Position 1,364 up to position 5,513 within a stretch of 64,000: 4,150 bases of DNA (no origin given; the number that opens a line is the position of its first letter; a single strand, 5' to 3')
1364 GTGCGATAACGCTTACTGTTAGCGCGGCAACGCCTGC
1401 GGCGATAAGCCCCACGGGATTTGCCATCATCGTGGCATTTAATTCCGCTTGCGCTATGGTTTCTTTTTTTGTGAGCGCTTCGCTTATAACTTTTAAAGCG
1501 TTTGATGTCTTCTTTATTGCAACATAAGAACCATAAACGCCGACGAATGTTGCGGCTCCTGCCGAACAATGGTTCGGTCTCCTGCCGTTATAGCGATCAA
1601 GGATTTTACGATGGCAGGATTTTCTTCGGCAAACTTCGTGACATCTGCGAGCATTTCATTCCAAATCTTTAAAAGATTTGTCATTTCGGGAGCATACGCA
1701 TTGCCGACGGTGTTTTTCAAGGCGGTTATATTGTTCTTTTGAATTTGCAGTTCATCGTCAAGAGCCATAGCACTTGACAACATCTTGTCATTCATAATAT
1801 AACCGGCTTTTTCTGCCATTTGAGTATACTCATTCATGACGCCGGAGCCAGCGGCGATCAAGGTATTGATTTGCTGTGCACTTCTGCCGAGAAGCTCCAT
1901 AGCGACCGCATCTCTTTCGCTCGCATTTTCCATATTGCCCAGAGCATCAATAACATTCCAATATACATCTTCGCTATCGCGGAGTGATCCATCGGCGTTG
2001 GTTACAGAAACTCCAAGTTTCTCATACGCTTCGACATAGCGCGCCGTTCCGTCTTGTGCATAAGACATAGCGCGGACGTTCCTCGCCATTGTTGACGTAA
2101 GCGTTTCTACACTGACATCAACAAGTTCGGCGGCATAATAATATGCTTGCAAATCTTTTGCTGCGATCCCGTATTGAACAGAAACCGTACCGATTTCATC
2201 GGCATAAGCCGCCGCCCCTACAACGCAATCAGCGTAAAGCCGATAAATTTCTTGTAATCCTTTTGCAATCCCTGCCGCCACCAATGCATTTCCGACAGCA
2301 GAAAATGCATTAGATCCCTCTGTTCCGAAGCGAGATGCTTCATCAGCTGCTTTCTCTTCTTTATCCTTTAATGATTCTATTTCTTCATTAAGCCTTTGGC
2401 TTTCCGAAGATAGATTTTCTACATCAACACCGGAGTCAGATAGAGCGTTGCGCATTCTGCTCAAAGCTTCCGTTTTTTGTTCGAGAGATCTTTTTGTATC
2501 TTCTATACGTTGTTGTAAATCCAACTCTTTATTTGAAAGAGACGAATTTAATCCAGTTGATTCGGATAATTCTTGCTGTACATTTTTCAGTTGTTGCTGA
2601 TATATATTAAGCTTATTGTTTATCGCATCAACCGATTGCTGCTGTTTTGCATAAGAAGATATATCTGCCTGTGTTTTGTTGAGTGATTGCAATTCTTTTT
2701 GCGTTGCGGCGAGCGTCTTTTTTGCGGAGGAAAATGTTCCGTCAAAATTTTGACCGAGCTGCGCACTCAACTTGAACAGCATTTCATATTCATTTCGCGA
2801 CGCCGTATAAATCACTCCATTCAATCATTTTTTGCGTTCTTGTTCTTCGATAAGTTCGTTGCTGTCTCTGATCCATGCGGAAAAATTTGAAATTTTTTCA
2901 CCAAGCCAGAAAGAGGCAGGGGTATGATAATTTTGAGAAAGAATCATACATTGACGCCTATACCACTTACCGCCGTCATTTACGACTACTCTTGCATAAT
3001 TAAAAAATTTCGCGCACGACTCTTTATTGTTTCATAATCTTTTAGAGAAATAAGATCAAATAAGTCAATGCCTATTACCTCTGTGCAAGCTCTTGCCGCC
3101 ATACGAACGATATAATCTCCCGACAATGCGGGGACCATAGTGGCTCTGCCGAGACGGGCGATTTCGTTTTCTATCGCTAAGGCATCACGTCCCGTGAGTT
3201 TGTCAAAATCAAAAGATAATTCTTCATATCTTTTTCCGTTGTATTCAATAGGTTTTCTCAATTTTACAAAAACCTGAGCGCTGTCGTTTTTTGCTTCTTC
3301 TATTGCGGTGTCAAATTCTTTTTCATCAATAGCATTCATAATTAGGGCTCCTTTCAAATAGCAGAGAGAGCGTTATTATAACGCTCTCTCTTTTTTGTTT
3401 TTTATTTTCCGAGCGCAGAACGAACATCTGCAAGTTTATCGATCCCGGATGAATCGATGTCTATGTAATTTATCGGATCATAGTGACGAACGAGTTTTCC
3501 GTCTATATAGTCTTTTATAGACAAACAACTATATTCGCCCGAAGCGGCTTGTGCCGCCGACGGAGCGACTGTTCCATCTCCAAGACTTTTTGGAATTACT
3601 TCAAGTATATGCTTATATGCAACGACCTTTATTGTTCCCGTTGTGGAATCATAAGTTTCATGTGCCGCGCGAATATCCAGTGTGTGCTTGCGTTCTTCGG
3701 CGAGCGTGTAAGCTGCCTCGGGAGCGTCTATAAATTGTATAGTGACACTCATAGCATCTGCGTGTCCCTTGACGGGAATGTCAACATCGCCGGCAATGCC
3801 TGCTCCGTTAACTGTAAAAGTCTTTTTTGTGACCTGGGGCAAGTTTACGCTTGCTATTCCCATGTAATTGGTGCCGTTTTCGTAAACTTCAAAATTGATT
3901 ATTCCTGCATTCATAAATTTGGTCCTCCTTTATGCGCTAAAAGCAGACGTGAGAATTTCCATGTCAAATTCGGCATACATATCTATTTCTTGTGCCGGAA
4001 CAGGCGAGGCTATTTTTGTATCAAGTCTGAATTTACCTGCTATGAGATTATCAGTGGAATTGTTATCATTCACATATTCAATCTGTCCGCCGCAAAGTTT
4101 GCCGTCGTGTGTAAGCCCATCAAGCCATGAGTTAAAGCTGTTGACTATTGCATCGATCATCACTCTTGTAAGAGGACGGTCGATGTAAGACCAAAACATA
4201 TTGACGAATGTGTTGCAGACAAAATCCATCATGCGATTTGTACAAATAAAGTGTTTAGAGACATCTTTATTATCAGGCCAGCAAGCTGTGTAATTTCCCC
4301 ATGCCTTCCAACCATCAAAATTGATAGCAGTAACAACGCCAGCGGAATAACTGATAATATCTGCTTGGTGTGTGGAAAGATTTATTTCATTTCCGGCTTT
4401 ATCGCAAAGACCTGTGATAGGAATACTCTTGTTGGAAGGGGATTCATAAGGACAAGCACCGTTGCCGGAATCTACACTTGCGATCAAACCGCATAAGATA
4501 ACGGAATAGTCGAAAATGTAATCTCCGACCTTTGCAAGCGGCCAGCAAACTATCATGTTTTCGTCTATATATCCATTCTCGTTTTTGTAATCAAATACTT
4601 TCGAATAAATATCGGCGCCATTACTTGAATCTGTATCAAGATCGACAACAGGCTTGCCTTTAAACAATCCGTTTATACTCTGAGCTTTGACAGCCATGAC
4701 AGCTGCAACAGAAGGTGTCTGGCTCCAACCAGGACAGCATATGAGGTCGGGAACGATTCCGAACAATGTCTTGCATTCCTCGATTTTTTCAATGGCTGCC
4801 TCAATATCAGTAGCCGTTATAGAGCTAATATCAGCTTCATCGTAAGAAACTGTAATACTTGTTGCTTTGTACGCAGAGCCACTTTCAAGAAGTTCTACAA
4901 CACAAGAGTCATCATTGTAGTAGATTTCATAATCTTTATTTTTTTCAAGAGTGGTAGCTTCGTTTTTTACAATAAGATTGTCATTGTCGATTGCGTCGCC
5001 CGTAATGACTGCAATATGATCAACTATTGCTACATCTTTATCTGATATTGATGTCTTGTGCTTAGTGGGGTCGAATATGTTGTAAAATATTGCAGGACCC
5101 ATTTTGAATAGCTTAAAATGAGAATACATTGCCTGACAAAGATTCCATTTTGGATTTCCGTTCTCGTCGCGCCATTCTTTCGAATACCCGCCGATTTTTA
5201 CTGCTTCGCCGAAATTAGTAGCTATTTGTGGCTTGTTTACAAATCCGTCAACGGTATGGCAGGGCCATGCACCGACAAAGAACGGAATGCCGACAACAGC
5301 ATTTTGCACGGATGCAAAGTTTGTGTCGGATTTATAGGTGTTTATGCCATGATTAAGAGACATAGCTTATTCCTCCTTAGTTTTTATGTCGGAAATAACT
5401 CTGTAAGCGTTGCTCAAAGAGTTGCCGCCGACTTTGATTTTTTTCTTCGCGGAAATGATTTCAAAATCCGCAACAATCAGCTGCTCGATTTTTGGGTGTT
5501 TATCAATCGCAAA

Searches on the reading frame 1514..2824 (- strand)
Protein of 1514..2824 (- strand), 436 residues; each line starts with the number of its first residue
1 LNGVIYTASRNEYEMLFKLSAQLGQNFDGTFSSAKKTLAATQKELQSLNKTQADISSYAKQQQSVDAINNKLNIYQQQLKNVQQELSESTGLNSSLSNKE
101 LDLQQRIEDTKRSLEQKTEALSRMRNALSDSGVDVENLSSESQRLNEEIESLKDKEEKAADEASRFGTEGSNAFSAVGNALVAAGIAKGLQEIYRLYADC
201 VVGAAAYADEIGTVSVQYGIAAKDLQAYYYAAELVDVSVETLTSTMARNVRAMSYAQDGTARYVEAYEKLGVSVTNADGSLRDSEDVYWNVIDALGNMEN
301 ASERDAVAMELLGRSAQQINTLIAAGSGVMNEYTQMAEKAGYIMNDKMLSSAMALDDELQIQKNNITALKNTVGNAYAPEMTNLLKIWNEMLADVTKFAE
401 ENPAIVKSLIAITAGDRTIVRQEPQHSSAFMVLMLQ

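Call 66: search_protein_families(library=phrogs, proteins=[window:1514-2824:-], max_evalue=0.00001)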
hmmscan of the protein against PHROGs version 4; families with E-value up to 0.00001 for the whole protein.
window:1514-2824:- (436 aa): 16 families
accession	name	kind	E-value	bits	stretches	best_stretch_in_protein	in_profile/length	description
phrog_33680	-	unknown function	4e-39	135.3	1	164-377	278-489/726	-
phrog_8462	-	tail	2.8e-23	83.5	1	157-414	30-267/672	tail length tape measure protein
phrog_13338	-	unknown function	2.4e-22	80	1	200-390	56-246/903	-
phrog_8125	-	tail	1.3e-21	78.3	1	124-393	9-279/578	tail length tape measure protein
phrog_28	-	tail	3.6e-19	69.9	2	32-187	134-278/1228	tail length tape measure protein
phrog_9483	-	tail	2.3e-17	63.8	1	208-397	69-252/657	tail length tape measure protein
phrog_5218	-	unknown function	4.6e-14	52.5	1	9-246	16-270/1599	-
phrog_2276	-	tail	8.2e-14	52.2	1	117-399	15-298/673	tail length tape measure protein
phrog_17727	-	tail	9.3e-12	45.7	1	260-415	33-190/443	tail length tape measure protein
phrog_10574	-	tail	1.1e-11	45.2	1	204-395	72-264/640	tail length tape measure protein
phrog_2854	-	tail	4.2e-10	40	1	185-395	58-269/855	tail length tape measure protein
phrog_12506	-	tail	1.3e-09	38.9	1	166-350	22-199/218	tail length tape measure protein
phrog_1293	-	tail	2.1e-07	30.1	0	263-398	371-506/1424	tail length tape measure protein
phrog_1533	-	tail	2.2e-07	29.8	0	35-180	78-225/1688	tail length tape measure protein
phrog_17230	-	tail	1.1e-06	28.7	1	286-411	137-254/580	tail fiber protein/ lysozyme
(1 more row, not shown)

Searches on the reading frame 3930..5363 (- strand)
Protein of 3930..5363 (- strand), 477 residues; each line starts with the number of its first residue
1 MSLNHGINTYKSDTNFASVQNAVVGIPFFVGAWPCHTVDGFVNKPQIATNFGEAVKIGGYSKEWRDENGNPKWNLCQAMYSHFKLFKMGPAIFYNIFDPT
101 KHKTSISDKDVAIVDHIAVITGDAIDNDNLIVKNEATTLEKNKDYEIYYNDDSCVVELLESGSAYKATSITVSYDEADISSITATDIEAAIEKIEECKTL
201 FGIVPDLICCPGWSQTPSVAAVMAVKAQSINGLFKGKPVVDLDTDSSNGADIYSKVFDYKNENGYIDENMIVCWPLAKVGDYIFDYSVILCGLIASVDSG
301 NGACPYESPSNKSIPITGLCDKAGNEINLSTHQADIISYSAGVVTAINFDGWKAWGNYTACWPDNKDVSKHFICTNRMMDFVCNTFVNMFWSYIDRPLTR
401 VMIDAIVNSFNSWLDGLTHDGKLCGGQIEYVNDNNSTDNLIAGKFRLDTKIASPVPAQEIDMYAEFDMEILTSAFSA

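Call 66: search_protein_families(library=phrogs, proteins=[window:3930-5363:-], max_evalue=0.00001)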
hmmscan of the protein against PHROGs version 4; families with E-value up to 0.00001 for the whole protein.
window:3930-5363:- (477 aa): 4 families
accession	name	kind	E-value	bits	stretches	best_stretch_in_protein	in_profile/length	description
phrog_23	-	tail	2.5e-61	208.9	1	1-476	21-472/496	tail sheath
phrog_13288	-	unknown function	2.5e-44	152.3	1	280-475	10-204/208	-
phrog_16736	-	unknown function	8.9e-12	46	1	388-475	10-97/101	-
phrog_20240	-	unknown function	6.8e-06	26.7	0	77-196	69-184/272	-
